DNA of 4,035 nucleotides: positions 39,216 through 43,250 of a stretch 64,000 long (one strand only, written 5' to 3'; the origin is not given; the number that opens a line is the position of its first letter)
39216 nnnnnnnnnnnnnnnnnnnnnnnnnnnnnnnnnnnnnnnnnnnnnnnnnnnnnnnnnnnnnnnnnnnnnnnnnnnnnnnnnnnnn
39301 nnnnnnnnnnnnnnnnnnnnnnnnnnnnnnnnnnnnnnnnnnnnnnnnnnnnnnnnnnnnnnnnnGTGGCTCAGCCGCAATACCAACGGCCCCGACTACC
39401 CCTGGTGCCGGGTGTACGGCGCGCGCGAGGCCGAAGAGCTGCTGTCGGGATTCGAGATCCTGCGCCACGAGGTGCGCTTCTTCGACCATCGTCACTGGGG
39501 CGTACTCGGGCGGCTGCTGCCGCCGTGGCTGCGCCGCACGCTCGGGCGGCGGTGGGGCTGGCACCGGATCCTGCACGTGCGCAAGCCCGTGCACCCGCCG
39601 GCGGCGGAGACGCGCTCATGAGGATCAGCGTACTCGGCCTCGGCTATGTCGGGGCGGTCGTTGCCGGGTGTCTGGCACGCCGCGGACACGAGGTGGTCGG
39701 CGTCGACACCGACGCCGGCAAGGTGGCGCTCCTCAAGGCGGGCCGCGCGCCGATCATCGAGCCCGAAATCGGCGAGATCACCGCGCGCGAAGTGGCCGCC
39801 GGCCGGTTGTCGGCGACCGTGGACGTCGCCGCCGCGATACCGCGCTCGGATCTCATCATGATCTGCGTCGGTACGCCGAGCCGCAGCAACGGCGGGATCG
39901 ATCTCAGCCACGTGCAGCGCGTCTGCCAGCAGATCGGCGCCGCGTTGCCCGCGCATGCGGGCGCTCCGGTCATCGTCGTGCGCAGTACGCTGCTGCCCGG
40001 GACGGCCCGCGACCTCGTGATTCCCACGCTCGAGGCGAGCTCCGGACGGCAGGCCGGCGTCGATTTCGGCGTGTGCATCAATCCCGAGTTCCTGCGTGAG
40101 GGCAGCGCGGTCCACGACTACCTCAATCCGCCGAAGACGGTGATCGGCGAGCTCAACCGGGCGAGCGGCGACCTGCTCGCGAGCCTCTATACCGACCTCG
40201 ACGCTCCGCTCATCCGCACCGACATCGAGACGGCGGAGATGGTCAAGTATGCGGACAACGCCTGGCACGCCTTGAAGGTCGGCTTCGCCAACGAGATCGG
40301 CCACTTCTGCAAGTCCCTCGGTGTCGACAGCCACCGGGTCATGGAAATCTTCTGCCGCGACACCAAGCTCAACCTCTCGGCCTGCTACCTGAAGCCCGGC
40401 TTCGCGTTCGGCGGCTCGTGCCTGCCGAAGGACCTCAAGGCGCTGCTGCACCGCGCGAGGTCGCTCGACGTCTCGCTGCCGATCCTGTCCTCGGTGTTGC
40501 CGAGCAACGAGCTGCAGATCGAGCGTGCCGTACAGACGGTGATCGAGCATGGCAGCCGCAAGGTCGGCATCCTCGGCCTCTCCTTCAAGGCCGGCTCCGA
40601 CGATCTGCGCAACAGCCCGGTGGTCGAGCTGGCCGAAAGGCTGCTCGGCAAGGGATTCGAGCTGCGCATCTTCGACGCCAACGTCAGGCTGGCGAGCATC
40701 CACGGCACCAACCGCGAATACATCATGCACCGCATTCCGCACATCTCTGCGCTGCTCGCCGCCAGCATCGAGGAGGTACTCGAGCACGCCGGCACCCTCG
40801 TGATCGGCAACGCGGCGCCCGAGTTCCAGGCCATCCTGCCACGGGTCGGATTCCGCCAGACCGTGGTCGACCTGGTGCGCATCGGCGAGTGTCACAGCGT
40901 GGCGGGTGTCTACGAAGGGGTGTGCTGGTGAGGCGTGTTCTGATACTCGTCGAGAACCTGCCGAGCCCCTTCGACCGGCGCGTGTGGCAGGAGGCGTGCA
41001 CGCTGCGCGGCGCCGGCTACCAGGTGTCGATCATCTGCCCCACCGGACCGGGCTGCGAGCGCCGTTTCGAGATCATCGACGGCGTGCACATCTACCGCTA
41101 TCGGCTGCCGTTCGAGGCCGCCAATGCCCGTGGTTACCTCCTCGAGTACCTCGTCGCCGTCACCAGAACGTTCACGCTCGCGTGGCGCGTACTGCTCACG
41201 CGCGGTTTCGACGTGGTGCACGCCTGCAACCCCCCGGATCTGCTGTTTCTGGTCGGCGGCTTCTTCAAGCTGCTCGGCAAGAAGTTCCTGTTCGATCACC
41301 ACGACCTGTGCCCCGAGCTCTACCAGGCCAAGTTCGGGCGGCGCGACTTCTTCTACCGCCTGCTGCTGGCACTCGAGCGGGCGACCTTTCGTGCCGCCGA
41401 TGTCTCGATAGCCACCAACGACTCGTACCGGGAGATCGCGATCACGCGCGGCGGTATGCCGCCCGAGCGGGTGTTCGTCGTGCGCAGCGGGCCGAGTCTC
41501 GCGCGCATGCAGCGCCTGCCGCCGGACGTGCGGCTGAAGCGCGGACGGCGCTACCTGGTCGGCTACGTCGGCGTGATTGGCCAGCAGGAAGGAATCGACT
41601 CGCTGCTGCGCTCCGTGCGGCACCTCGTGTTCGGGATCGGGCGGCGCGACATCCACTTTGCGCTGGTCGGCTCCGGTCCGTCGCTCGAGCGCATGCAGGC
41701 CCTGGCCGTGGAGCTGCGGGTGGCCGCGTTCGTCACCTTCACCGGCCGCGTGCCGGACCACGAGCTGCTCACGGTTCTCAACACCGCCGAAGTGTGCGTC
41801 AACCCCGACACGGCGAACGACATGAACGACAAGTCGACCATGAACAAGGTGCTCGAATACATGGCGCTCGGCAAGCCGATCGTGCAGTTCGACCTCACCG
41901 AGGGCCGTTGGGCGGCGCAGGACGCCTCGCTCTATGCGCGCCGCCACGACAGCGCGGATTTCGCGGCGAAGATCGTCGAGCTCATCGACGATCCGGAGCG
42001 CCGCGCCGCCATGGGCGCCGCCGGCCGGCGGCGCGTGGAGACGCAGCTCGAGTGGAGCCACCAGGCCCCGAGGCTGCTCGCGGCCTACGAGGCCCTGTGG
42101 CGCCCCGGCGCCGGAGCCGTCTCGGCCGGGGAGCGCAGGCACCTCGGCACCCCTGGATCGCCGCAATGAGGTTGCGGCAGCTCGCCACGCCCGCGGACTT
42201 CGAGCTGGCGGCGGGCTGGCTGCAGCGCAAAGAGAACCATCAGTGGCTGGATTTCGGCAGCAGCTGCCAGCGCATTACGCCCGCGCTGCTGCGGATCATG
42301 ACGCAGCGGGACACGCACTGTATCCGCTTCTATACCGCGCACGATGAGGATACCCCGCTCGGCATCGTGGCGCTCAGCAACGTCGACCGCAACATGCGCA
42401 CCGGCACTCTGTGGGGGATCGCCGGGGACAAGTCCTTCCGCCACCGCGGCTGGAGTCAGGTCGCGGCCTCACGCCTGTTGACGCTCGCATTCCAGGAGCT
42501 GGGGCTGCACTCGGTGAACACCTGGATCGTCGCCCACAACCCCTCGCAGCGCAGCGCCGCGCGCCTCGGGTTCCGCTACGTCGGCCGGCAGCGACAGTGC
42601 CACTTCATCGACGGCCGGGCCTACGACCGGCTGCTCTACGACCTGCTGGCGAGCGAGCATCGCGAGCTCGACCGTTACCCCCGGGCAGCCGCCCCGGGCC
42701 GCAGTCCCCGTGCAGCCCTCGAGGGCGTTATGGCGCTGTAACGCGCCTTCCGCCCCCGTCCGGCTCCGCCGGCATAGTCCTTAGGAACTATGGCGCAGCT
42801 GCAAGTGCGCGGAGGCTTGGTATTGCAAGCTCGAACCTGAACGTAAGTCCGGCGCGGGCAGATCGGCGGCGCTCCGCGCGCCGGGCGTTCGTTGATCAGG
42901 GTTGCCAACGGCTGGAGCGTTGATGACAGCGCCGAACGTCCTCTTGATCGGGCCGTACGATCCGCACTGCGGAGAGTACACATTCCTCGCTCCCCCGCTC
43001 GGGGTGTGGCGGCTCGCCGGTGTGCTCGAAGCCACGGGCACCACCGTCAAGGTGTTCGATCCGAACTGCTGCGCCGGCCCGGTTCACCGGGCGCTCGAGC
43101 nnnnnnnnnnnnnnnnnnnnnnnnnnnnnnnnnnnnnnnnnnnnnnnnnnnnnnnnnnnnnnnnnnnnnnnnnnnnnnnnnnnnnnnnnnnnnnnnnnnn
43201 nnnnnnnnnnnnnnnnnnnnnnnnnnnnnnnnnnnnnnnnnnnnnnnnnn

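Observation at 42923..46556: B12-binding radical SAM enzyme + SAM methyltransferase + membrane-anchored beta-helix protein heading a polysaccharide operon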

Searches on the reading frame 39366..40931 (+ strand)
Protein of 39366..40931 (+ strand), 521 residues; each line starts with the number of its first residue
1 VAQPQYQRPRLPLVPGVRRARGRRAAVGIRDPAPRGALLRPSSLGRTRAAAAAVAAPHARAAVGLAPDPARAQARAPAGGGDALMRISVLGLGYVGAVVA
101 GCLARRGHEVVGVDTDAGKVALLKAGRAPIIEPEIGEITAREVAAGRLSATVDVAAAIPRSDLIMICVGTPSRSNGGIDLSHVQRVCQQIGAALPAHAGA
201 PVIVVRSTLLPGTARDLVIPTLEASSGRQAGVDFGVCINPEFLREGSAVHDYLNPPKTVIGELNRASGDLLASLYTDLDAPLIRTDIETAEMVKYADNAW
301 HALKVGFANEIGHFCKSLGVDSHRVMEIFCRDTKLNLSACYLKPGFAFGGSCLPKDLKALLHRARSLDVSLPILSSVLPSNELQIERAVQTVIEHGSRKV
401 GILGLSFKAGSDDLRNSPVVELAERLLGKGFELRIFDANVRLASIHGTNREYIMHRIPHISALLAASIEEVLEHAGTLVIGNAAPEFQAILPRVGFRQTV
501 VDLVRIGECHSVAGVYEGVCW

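Call 7: search_protein_families(library=pfam, proteins=[window:39366-40931:+], max_evalue=0.01)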
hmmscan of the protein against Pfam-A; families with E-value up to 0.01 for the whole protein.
window:39366-40931:+ (521 aa): 7 families
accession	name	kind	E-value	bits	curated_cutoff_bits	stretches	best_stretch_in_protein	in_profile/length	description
PF03721.20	UDPG_MGDP_dh_N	-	4.7e-54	183.2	27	1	85-272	1-185/187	UDP-glucose/GDP-mannose dehydrogenase family, NAD binding domain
PF00984.24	UDPG_MGDP_dh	-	1.2e-28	99.5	25.4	1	288-382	1-93/94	UDP-glucose/GDP-mannose dehydrogenase family, central domain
PF03720.21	UDPG_MGDP_dh_C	-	9.6e-13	48.8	30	1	401-490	1-80/103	UDP-glucose/GDP-mannose dehydrogenase family, UDP binding domain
PF02558.23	ApbA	-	0.00019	21.5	22.2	1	87-168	1-74/150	Ketopantoate reductase PanE/ApbA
PF03446.21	NAD_binding_2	-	0.001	19.6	21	1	86-173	1-68/161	NAD binding domain of 6-phosphogluconate dehydrogenase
PF02737.24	3HCDH_N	-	0.0036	17.7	22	1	87-165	2-83/180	3-hydroxyacyl-CoA dehydrogenase, NAD binding domain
PF02254.24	TrkA_N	-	0.0049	17.6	23.8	0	88-131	2-45/116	TrkA-N domain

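Call 8: search_protein_families(library=ncbifam, proteins=[window:39366-40931:+], max_evalue=0.001)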
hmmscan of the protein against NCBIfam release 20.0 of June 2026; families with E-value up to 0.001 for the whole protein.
window:39366-40931:+ (521 aa): 10 families
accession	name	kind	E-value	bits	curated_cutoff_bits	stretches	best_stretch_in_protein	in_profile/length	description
TIGR03026.1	NDP-sugDHase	subfamily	6.6e-123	410.5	189.8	1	85-491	1-395/413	nucleotide sugar dehydrogenase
NF041297.1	UDPGDh_AglM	equivalog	1.6e-92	310.7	670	1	85-490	1-398/429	UDP-glucose 6-dehydrogenase AglM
NF047673.2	TeichurnBiosyTuaD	equivalog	6.6e-77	259.5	700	1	85-438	2-351/439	UDP-glucose 6-dehydrogenase TuaD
NF040825.1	UDPMaNacDH_Arch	equivalog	7.9e-47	160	750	1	85-441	1-352/418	UDP-N-acetyl-D-mannosamine dehydrogenase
NF011631.0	PRK15057.1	equivalog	3.1e-39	135.2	757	1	85-445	1-344/388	UDP-glucose 6-dehydrogenase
NF008286.0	PRK11064.1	equivalog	2.5e-35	121.9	459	1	85-428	4-351/420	UDP-N-acetyl-D-mannosamine dehydrogenase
NF011729.0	PRK15182.1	equivalog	3e-19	69.1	592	1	85-452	7-366/425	Vi polysaccharide biosynthesis UDP-N-acetylglucosamine C-6 dehydrogenase TviB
NF004783.0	PRK06129.1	equivalog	0.00055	19.4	347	0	85-166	3-88/315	3-hydroxyacyl-CoA dehydrogenase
TIGR00745.1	apbA_panE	subfamily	0.00091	18.6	141.35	0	86-168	1-76/305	2-dehydropantoate 2-reductase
NF042925.1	FHMPC_DH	equivalog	0.00094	18.6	500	0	85-167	1-84/304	5-formyl-3-hydroxy-2-methylpyridine 4-carboxylate 5-dehydrogenase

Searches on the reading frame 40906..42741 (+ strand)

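Call 7: search_protein_families(library=pfam, proteins=[window:40906-42741:+], max_evalue=0.01)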
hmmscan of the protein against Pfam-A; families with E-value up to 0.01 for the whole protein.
window:40906-42741:+ (611 aa): 3 families
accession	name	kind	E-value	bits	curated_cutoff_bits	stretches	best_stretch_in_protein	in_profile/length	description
PF13302.13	Acetyltransf_3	-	5e-07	30.9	25.4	1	422-557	3-138/138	Acetyltransferase (GNAT) domain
PF00583.31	Acetyltransf_1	-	6.9e-07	30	20.7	1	447-556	9-116/116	Acetyltransferase (GNAT) family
PF13420.13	Acetyltransf_4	-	4.8e-05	23.9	24.3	1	427-576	4-154/155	Acetyltransferase (GNAT) domain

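Call 8: search_protein_families(library=ncbifam, proteins=[window:40906-42741:+], max_evalue=0.001)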
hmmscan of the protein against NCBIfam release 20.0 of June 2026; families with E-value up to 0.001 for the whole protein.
window:40906-42741:+ (611 aa): 1 family
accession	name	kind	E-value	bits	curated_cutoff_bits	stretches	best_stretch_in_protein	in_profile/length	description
TIGR03585.1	PseH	equivalog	9.3e-05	22.6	93.1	1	474-576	52-153/156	UDP-4-amino-4,6-dideoxy-N-acetyl-beta-L-altrosamine N-acetyltransferase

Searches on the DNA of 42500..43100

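Call 103: search_rna_families(source=window, start=42500, end=43100, threshold=evalue, max_evalue=1)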
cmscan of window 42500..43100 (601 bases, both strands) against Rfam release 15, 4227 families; matches with E-value up to 1: 1.
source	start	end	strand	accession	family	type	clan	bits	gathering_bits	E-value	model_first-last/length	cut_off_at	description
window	42669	42756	-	RF02935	che1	Gene; sRNA;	-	22.5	54.1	0.43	1-91/91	no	che1 RNA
